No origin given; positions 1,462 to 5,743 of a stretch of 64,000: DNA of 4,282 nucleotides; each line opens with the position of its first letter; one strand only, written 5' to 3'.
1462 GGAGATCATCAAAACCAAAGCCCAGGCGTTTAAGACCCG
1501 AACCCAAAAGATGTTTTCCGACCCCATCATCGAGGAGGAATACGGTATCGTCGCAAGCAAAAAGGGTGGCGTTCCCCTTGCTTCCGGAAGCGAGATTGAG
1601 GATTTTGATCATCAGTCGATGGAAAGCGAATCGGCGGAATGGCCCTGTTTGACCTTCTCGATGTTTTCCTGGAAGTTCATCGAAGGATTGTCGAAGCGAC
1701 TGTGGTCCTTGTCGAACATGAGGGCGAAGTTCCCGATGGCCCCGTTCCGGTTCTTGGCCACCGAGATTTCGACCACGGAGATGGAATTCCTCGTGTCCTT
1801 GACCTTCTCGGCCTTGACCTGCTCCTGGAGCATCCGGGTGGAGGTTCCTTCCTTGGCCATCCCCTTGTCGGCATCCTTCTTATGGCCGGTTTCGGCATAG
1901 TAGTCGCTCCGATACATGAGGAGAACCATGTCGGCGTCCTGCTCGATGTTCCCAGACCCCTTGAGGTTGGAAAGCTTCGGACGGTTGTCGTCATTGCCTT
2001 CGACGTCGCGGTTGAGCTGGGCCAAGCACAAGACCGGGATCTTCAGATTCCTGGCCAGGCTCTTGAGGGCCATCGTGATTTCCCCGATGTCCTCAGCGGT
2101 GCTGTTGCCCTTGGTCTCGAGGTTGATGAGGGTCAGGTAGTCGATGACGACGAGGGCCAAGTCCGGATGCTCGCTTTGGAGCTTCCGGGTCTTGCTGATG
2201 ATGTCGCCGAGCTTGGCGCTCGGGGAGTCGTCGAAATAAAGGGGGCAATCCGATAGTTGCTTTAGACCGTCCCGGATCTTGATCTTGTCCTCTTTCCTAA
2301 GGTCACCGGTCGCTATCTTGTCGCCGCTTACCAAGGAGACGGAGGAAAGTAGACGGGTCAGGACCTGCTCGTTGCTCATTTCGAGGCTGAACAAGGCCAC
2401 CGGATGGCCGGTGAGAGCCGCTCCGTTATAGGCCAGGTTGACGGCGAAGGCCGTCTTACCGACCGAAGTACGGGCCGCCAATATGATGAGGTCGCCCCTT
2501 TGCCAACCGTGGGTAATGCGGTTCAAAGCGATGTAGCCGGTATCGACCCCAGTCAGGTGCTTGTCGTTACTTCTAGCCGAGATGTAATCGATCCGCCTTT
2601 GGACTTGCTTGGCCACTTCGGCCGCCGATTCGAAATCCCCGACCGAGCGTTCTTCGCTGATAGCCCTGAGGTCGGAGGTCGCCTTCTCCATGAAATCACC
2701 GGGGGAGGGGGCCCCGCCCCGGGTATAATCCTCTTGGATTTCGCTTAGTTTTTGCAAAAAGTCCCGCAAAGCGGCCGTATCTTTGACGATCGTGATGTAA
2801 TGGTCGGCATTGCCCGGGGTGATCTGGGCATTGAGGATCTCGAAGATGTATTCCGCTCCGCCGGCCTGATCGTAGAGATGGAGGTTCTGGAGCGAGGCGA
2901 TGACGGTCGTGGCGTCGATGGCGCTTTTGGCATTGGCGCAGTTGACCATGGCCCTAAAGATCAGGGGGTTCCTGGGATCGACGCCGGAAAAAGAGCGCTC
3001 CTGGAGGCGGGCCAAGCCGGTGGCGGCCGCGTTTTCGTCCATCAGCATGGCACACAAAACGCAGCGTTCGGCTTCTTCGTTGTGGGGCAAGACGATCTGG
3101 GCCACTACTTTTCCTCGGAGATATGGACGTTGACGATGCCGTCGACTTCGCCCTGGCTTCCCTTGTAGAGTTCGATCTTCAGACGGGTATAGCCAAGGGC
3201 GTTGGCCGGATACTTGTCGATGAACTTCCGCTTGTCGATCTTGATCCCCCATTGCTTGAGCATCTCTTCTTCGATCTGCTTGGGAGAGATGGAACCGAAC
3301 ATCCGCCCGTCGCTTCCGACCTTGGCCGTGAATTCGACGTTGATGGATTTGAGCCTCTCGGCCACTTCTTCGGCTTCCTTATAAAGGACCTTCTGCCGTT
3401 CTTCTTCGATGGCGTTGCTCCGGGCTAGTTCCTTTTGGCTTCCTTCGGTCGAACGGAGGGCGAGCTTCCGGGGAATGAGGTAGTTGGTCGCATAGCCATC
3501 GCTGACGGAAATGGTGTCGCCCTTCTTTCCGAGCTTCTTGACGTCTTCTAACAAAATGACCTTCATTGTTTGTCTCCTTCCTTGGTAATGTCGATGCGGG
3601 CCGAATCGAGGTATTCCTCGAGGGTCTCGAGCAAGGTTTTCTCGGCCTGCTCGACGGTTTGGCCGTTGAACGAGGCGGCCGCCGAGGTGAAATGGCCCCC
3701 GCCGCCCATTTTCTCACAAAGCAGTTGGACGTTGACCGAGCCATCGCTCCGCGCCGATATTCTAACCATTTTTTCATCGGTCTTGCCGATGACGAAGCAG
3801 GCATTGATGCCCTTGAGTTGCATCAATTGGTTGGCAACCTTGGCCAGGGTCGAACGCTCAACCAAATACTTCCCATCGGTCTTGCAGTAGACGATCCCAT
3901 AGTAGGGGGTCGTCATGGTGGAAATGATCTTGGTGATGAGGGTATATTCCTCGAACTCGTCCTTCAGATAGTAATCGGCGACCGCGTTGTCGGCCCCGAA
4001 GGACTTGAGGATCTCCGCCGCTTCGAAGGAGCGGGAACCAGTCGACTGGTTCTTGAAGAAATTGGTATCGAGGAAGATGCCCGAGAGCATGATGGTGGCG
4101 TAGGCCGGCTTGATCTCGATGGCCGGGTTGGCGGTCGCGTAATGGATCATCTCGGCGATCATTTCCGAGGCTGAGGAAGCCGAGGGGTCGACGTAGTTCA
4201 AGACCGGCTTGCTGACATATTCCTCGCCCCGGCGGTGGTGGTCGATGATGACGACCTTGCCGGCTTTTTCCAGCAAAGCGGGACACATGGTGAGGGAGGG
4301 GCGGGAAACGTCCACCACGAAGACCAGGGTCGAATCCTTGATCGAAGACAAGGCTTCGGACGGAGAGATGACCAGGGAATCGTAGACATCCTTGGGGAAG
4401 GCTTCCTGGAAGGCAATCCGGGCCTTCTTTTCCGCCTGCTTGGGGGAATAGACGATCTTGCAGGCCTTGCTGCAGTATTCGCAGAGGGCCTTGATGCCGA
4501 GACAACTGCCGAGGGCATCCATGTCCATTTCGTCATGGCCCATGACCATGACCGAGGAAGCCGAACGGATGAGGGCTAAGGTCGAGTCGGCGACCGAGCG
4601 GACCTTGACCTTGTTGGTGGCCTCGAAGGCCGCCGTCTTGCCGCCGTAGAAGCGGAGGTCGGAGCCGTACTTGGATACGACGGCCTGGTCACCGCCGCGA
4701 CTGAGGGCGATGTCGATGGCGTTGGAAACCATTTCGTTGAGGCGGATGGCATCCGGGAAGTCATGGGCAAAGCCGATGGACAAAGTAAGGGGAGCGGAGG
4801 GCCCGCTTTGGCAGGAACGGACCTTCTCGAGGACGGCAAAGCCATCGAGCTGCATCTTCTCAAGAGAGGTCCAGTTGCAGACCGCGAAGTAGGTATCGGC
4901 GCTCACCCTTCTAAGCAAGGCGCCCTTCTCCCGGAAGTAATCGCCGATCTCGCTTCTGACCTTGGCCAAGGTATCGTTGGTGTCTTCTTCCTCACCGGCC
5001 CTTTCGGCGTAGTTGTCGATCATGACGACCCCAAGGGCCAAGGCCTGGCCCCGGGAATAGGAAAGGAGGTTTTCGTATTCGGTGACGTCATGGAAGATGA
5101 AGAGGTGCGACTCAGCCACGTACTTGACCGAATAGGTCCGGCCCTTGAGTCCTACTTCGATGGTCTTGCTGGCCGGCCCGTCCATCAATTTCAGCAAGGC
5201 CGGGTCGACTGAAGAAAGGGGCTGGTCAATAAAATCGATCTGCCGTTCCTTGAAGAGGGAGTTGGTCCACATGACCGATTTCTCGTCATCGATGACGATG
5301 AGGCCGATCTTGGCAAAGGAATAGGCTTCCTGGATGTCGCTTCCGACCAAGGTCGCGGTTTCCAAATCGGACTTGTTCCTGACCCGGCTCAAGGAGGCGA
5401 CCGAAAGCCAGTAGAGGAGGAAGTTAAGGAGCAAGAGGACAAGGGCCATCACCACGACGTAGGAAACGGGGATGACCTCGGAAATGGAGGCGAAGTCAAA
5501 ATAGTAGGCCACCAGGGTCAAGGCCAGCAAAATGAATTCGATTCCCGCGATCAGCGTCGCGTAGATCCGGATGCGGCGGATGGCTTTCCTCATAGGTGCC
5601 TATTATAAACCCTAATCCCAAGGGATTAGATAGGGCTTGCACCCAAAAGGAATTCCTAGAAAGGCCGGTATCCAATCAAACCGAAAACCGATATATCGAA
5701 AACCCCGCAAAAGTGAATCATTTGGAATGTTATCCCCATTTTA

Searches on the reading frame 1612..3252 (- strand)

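Call 76: search_protein_families(library=pfam, proteins=[window:1612-3252:-], max_evalue=0.00001)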
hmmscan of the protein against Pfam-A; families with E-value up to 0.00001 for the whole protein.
window:1612-3252:- (546 aa): 3 families
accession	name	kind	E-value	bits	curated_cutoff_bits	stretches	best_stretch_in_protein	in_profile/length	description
PF03796.21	DnaB_C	-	5e-83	278.8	27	1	235-522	1-255/255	DnaB-like helicase C terminal domain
PF00772.26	DnaB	-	7.9e-21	74.5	23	1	55-158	2-103/103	DnaB-like helicase N terminal domain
PF13481.12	AAA_25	-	8.2e-12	45.6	27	1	243-414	22-191/195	AAA domain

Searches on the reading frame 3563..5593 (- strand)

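Call 76: search_protein_families(library=pfam, proteins=[window:3563-5593:-], max_evalue=0.00001)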
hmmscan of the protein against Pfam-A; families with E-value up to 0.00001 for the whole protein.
window:3563-5593:- (676 aa): 4 families
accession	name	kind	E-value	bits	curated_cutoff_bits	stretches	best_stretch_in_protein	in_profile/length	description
PF01368.27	DHH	-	2.5e-25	89.6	28.1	1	348-506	2-125/125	DHH family, N-terminal domain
PF24898.2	GGDEF_GdpP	-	2.8e-21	76.5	30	1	191-311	2-123/126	Cyclic-di-AMP phosphodiesterase GdpP-like, GGDEF domain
PF02272.25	DHHA1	-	2.8e-12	47.4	25.9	1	578-662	13-100/102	DHHA1 domain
PF21370.4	PAS_GdpP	-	1.7e-07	32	27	1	88-170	6-90/90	Cyclic-di-AMP phosphodiesterase GdpP-like, PAS domain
